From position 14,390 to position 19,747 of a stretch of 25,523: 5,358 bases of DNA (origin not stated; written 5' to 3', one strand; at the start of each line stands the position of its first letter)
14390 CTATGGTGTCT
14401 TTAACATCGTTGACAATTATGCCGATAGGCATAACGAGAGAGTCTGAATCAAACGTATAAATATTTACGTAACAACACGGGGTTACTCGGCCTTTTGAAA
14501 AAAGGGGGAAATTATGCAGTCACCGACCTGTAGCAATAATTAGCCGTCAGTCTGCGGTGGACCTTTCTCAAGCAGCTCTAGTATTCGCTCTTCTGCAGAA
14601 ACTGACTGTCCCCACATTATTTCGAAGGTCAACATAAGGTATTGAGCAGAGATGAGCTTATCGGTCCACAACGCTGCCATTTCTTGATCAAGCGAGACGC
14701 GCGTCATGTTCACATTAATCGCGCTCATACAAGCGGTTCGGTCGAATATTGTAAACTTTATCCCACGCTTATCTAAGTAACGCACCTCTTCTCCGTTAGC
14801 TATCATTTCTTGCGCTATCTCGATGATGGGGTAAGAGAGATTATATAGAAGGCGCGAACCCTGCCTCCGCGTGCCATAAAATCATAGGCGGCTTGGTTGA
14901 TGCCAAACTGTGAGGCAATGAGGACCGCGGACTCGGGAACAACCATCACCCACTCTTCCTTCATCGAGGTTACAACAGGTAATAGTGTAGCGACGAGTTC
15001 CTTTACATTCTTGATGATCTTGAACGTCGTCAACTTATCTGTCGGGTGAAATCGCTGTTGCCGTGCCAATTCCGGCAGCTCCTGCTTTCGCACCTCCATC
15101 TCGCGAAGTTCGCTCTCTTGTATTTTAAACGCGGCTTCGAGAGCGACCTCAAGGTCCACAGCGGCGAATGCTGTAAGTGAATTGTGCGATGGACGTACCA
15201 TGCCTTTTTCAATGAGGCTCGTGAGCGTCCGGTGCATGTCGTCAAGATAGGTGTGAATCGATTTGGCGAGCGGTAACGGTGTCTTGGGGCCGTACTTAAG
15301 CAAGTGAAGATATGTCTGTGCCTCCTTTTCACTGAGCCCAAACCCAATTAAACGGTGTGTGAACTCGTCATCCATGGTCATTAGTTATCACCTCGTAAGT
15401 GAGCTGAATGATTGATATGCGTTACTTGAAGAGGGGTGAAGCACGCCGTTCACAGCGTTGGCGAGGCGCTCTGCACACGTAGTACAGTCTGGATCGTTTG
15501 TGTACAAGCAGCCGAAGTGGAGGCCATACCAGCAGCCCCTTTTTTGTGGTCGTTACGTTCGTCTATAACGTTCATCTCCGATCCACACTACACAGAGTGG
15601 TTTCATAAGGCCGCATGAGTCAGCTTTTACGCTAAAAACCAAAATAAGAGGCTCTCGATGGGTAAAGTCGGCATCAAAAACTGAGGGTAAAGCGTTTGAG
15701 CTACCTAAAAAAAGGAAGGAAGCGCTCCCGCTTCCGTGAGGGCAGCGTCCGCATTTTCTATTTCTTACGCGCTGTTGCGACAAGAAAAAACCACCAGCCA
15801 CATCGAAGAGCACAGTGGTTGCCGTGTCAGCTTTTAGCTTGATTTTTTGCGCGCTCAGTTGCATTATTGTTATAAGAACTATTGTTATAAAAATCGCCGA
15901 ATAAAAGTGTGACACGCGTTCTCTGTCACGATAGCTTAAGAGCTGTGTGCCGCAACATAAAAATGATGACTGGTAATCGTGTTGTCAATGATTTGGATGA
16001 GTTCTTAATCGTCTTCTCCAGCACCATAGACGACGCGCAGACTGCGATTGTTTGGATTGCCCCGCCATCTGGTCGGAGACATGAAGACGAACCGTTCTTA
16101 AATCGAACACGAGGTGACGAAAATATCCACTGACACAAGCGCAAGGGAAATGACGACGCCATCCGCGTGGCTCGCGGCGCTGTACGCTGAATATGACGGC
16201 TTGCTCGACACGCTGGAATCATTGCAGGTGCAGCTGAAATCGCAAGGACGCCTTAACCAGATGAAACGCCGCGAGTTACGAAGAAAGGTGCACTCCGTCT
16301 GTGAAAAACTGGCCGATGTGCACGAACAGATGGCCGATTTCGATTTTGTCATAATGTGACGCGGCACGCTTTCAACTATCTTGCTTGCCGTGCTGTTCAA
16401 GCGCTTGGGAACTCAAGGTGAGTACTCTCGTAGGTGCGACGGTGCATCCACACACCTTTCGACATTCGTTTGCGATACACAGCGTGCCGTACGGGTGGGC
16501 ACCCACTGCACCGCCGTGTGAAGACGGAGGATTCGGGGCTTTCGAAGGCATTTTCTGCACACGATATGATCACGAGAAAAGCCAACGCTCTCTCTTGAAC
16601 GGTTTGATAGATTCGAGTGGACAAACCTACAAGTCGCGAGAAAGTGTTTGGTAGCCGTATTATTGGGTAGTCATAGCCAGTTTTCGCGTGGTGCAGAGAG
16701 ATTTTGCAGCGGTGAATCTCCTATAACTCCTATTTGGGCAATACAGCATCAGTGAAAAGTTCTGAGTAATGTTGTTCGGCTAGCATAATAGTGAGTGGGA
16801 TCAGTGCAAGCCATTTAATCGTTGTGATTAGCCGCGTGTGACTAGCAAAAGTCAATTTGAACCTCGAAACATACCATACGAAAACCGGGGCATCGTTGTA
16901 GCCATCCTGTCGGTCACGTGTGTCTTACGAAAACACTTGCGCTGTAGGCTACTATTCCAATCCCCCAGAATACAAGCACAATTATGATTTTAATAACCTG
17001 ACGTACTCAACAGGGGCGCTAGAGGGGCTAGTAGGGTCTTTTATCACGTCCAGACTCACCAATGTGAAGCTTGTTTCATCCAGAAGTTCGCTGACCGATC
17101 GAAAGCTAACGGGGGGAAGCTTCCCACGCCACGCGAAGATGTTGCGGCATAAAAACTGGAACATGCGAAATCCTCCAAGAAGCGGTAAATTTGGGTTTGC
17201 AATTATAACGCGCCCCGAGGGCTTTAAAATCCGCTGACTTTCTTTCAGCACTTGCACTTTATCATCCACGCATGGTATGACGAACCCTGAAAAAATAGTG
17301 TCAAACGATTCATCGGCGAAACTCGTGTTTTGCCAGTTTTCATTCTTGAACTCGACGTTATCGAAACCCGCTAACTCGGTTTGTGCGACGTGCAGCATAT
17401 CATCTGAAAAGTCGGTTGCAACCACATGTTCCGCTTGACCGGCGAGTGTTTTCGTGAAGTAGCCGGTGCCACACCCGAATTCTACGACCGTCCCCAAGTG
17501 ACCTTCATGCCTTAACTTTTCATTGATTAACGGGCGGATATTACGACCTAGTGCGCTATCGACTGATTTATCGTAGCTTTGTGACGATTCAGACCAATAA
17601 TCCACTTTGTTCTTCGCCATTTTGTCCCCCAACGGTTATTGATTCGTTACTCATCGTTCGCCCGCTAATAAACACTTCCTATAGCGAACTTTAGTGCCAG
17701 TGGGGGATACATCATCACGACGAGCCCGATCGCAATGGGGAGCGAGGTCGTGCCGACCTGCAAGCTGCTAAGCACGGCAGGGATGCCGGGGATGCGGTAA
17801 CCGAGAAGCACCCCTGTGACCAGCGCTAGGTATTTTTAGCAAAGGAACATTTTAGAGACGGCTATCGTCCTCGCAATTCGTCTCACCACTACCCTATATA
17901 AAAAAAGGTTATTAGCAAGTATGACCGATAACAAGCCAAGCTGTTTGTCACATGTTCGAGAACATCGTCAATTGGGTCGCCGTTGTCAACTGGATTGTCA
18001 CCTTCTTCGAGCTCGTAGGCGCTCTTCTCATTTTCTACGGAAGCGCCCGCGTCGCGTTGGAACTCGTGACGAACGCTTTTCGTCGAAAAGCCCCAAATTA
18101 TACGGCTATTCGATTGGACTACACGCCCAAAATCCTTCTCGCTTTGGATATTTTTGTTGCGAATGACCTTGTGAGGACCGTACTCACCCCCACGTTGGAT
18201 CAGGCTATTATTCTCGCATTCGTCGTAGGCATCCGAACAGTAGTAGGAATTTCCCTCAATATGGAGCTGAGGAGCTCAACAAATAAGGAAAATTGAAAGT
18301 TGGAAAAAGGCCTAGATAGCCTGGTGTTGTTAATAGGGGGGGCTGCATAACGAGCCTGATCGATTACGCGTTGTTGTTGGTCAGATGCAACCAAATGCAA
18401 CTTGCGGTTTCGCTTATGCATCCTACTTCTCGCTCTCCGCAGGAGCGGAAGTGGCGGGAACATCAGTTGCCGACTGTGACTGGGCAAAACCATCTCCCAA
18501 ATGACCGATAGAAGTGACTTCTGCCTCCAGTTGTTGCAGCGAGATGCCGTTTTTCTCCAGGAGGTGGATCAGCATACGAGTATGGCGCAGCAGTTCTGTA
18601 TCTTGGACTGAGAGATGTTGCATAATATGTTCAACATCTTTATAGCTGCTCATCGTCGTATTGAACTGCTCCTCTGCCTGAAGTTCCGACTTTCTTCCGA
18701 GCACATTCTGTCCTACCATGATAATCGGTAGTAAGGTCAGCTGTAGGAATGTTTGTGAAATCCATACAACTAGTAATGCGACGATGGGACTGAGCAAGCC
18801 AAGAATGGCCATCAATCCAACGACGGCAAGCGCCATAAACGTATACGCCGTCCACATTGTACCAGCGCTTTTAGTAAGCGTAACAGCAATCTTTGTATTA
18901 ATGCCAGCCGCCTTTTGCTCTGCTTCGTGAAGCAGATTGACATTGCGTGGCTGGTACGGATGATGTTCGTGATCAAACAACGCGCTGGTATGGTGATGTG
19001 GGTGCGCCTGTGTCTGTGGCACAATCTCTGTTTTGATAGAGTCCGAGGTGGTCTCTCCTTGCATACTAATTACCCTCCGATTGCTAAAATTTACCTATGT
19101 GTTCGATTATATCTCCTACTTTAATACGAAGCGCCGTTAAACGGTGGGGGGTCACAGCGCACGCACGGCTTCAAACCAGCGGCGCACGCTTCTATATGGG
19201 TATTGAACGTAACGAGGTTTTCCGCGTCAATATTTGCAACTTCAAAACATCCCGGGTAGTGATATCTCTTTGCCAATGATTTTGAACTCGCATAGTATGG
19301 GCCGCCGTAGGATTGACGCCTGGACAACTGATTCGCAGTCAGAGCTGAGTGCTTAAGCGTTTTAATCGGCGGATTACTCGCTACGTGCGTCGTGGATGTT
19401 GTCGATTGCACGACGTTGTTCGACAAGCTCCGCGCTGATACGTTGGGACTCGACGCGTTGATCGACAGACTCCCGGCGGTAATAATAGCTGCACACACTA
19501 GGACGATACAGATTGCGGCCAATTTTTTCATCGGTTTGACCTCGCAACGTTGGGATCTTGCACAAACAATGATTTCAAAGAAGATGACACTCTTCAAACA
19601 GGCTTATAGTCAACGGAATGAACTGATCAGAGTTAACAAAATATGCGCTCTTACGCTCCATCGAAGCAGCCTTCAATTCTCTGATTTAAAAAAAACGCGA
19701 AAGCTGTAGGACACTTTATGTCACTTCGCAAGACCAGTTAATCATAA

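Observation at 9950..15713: Three-copy ~65-80 bp non-coding dispersed repeat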

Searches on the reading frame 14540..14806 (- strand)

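Call 61: search_protein_families(library=pfam, proteins=[window:14540-14806:-], max_evalue=0.1)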
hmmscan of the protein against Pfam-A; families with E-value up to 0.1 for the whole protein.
window:14540-14806:- (88 aa): 1 family
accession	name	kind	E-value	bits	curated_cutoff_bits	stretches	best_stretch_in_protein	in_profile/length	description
PF13091.12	PLDc_2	-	0.073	13.3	27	1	16-65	83-132/132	PLD-like domain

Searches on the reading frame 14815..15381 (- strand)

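Call 14: search_protein_families(library=pfam, proteins=[window:14815-15381:-], max_evalue=0.01)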
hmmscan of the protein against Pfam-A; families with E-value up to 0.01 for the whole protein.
window:14815-15381:- (188 aa): 1 family
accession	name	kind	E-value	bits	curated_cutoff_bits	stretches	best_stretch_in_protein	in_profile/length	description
PF01978.25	TrmB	-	1.7e-09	37.8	25.6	1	13-78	3-68/68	Sugar-specific transcriptional regulator TrmB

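Call 62: search_protein_families(library=phrogs, proteins=[window:14815-15381:-], max_evalue=0.01)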
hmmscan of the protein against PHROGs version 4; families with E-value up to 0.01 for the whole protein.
window:14815-15381:- (188 aa): 0 families

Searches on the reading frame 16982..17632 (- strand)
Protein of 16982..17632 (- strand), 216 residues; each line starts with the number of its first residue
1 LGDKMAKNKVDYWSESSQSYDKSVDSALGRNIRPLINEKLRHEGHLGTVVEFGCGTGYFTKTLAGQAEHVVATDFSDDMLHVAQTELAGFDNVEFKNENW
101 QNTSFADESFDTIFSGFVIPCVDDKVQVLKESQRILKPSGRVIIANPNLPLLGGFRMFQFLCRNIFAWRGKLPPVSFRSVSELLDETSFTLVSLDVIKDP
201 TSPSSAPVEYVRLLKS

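Call 14: search_protein_families(library=pfam, proteins=[window:16982-17632:-], max_evalue=0.01)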
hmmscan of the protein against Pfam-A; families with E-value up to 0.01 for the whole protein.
window:16982-17632:- (216 aa): 16 families
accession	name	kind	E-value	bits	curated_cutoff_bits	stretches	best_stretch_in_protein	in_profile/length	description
PF13847.12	Methyltransf_31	-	4.3e-22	78.8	27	1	48-148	6-113/145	Methyltransferase domain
PF08241.18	Methyltransf_11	-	6.2e-22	78.5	21.2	1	51-144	2-95/95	Methyltransferase domain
PF13649.12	Methyltransf_25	-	9.9e-20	71.5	27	1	49-140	1-97/97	Methyltransferase domain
PF08242.18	Methyltransf_12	-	6.9e-18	65.6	30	1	50-142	1-98/98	Methyltransferase domain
PF01209.24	Ubie_methyltran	-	1.6e-14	54.3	20.1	1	48-148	50-155/233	ubiE/COQ5 methyltransferase family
PF13489.12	Methyltransf_23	-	2.2e-12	47.4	27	1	43-192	20-162/164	Methyltransferase domain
PF05219.18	DREV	-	6.6e-07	29.2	26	1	47-145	96-187/265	DREV methyltransferase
PF20922.3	Anamorsin_N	-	1.4e-05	25.3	27.1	1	99-147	41-90/163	Anamorsin, N-terminal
PF05401.17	NodS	-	3.8e-05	24.1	24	1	40-143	38-143/201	Nodulation protein S (NodS)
PF05175.20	MTS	-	3.9e-05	23.8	23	1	38-147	25-142/170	Methyltransferase small domain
PF07021.18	MetW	-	0.00082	19.5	21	1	48-149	16-112/193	Methionine biosynthesis protein MetW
PF13679.12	Methyltransf_32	-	0.0013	19.1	27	1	31-103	12-92/143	Methyltransferase domain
PF00398.26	RrnaAD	-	0.0014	18.3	24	1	48-107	33-92/263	Ribosomal RNA adenine dimethylase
PF05891.18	Methyltransf_PK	-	0.0017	18.4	27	1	32-145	42-160/218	AdoMet dependent proline di-methyltransferase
PF01728.25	FtsJ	-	0.0046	17.3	24.1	1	45-107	21-82/181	FtsJ-like methyltransferase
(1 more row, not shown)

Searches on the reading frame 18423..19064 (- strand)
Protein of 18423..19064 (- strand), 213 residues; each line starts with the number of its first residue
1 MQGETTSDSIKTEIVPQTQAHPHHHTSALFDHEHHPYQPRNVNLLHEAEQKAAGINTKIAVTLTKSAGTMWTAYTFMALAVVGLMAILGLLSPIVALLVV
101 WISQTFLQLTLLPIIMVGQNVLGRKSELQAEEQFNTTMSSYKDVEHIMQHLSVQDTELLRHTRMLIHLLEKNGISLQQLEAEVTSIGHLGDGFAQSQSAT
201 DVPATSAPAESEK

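Call 14: search_protein_families(library=pfam, proteins=[window:18423-19064:-], max_evalue=0.01)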
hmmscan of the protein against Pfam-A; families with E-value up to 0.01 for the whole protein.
window:18423-19064:- (213 aa): 1 family
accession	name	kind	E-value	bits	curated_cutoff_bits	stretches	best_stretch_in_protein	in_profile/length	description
PF06210.16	DUF1003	-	0.00026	21.6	27.4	1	107-158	45-96/103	Protein of unknown function (DUF1003)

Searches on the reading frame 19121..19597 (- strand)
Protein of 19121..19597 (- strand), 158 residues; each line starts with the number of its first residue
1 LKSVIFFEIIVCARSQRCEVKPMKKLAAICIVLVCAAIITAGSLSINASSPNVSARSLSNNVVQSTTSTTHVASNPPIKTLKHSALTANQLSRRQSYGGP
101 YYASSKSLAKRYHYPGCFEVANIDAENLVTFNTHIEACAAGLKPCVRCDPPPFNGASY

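Call 15: search_protein_families(library=pfam, proteins=[window:19121-19597:-], max_evalue=0.01)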
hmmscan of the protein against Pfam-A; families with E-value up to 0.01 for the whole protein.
window:19121-19597:- (158 aa): 1 family
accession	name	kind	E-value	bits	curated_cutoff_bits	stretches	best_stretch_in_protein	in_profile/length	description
PF02805.21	Ada_Zn_binding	-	0.00031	21.1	23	1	95-150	11-64/65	Metal binding domain of Ada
